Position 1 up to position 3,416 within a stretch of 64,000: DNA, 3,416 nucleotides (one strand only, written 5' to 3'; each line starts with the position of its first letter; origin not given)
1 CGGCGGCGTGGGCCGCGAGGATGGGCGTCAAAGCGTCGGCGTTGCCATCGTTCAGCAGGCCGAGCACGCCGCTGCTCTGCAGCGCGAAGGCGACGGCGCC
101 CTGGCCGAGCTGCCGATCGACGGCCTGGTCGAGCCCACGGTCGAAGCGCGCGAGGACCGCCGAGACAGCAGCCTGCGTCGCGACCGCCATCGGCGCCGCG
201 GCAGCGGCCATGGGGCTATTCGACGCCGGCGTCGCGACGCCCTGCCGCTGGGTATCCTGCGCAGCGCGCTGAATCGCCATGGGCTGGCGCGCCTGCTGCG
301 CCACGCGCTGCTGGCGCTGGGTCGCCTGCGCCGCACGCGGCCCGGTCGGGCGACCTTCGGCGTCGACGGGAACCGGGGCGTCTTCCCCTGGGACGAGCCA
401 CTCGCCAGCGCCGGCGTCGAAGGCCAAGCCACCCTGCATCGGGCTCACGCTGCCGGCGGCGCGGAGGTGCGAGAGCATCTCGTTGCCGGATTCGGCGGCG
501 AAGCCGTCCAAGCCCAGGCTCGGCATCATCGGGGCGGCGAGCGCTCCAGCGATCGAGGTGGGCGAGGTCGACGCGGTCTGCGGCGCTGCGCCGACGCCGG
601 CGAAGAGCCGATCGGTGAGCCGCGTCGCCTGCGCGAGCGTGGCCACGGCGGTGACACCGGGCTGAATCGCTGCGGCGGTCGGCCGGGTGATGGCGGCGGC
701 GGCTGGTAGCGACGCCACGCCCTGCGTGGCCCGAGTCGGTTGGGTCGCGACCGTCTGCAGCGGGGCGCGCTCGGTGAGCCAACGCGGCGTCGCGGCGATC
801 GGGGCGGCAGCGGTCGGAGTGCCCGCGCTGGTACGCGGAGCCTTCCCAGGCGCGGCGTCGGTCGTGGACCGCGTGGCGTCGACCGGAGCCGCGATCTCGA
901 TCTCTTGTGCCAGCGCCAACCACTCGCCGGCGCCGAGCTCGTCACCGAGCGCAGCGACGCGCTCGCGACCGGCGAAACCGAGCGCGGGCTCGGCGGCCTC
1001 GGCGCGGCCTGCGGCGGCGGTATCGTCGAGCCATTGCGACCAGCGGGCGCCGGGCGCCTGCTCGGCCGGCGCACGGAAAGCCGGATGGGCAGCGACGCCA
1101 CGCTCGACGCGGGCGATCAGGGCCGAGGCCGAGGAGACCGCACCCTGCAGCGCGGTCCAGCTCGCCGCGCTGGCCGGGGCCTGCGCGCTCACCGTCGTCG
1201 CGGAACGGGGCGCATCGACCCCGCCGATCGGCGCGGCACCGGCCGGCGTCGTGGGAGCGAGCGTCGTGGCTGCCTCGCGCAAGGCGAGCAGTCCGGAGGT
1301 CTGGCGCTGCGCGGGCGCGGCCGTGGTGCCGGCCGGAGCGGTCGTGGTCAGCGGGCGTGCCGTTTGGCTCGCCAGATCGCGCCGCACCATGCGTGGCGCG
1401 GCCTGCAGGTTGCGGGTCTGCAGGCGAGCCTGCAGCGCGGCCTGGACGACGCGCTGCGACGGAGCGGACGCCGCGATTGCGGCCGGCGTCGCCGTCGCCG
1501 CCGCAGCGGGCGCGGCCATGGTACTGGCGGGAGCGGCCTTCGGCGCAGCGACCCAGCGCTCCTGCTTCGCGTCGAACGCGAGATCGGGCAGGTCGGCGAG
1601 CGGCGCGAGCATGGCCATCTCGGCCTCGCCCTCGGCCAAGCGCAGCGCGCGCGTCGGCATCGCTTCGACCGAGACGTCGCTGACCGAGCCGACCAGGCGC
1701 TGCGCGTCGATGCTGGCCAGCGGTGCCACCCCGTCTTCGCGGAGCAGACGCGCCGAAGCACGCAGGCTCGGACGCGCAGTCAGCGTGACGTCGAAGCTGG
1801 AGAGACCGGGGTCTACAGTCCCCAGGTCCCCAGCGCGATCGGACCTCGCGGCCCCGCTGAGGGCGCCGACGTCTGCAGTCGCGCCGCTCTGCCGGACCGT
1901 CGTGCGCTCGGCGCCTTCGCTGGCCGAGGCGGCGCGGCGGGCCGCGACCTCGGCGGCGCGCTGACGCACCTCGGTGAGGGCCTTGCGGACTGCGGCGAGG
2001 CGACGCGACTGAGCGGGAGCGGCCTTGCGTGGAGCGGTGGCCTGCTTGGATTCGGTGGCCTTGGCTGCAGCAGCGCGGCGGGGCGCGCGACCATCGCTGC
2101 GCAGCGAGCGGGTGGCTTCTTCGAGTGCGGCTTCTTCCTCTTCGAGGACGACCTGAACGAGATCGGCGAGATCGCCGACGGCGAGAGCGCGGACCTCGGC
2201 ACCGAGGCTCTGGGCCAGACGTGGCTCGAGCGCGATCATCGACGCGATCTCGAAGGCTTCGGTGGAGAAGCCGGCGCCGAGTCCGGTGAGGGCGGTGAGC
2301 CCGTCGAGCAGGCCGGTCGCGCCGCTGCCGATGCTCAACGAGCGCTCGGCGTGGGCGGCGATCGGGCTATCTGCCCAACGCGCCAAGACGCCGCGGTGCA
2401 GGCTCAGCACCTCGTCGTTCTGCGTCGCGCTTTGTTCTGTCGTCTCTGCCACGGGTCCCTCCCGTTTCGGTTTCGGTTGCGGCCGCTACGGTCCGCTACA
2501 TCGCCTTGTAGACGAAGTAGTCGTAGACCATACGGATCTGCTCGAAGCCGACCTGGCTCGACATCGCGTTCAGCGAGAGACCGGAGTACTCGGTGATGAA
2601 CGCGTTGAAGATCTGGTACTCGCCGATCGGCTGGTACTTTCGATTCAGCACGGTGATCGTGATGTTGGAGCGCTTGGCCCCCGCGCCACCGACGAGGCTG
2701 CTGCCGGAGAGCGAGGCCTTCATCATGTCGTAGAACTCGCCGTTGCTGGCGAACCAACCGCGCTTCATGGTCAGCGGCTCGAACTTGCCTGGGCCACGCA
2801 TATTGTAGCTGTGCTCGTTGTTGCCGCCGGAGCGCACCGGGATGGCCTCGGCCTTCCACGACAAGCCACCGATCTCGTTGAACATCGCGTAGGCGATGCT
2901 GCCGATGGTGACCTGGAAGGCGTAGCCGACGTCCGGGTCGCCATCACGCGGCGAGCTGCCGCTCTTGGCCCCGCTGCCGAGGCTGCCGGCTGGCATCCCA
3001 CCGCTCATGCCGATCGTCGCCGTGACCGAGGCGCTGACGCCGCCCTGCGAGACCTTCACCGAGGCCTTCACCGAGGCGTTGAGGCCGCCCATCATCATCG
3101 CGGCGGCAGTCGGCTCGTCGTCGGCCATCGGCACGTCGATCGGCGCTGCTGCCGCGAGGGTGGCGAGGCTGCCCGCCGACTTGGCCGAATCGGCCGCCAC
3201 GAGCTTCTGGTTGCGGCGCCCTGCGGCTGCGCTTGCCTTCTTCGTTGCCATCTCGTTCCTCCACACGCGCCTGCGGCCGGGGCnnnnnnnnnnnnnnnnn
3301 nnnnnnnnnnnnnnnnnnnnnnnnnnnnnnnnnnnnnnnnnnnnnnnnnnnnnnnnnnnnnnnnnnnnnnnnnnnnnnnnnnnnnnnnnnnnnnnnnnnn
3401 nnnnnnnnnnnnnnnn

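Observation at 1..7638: Promoter-proximal half of a contractile injection system (eCIS/phage-tail-like) operon with non-canonical gene order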

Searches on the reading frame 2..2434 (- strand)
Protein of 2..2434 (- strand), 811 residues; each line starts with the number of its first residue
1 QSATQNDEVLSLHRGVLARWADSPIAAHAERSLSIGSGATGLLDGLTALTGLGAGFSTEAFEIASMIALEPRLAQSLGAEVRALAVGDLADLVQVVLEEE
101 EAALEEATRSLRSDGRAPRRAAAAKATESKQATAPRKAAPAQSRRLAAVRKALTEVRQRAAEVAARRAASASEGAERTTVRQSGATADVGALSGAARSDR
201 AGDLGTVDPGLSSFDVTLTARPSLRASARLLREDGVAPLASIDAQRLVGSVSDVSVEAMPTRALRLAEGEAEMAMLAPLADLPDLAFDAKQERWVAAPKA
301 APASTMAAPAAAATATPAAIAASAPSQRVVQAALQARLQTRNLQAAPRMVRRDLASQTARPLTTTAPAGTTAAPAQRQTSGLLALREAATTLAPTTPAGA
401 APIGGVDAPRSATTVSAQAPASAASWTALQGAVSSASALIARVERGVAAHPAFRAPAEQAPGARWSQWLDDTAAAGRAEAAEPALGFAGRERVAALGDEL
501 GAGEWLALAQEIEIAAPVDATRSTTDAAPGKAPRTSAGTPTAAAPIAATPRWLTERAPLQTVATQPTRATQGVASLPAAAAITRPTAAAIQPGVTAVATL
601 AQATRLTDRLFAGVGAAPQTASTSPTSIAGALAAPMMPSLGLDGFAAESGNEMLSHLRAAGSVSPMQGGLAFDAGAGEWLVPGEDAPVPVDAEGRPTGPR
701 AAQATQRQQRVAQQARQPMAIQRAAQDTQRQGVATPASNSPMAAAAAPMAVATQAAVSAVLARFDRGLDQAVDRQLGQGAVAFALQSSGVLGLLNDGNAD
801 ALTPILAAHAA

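Call 4: search_protein_families(library=pfam, proteins=[window:2-2434:-], max_evalue=0.01)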
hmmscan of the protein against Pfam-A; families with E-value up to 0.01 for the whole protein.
window:2-2434:- (811 aa): 0 families

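Call 5: search_protein_families(library=ncbifam, proteins=[window:2-2434:-], max_evalue=0.01)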
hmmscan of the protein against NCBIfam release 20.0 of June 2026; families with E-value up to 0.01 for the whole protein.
window:2-2434:- (811 aa): 0 families

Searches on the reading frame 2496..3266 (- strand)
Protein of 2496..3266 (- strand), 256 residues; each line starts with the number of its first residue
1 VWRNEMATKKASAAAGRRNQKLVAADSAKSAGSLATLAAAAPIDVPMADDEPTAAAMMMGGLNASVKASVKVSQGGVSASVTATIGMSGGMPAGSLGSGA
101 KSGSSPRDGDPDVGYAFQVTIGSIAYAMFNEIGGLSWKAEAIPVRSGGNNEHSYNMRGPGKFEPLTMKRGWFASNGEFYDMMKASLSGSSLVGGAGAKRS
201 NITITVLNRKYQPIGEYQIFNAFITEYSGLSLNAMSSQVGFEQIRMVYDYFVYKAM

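Call 4: search_protein_families(library=pfam, proteins=[window:2496-3266:-], max_evalue=0.01)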
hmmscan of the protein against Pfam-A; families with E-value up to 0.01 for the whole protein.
window:2496-3266:- (256 aa): 1 family
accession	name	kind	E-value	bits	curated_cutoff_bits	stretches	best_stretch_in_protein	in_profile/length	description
PF06841.18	Phage_T4_gp19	-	4.5e-28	98.2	28.2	1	115-251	3-133/134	T4-like virus tail tube protein gp19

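Call 5: search_protein_families(library=ncbifam, proteins=[window:2496-3266:-], max_evalue=0.01)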
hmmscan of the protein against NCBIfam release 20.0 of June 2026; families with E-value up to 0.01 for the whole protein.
window:2496-3266:- (256 aa): 3 families
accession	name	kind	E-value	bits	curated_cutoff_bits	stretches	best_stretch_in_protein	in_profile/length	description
TIGR02241.1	TIGR02241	subfamily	5.5e-24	84.5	62.4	1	110-252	2-139/141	conserved hypothetical phage tail region protein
NF053770.1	CIS5_fam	equivalog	9.5e-11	41.6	260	1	109-251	5-140/148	CIS5 family contractile injection system inner tube adaptor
NF053769.1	CIS1_fam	equivalog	1.6e-05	25.1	220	1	138-238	33-128/150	CIS1 family contractile injection system inner tube protein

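Call 46: search_protein_families(library=phrogs, proteins=[window:2499-3251:-], max_evalue=0.01)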
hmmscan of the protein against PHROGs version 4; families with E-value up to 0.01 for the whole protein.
window:2499-3251:- (251 aa): 2 families
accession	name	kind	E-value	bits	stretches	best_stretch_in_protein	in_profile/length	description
phrog_4542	-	tail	4.4e-13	50.1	1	105-249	24-181/214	tail tube protein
phrog_45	-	tail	0.0037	17.5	1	195-231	199-236/350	tail tube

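Call 49: search_solved_structures(query=window:2499-3251:-, max_evalue=0.01)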
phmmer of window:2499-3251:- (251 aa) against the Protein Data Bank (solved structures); distinct sequences matched with E-value up to 0.01: 9.
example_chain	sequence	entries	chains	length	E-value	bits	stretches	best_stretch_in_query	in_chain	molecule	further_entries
7b5h_AN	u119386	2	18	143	6.2e-11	46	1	110-244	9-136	All3324 protein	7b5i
7adz_1a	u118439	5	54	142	3.7e-10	43.4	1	113-247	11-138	Phage tail protein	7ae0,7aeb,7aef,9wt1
9r9h_B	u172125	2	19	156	1.5e-07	34.9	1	117-244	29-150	Phage tail protein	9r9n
7aeb_Y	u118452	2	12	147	1.7e-05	28.1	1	124-246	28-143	Phospholipid/glycerol acyltransferase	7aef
6j0b_a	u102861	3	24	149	5.3e-05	26.6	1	109-250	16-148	Pvc1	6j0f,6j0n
9rce_I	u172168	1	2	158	0.00015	25.1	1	96-245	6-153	Conserved hypothetical phage tail region protein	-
9qgl_1A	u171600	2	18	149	0.00027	24.3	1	109-247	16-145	Phage tail protein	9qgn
6rao_A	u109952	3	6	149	0.0023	21.2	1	109-245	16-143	Afp1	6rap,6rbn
7b5h_AM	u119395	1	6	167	0.0094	19.2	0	119-167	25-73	All3323 protein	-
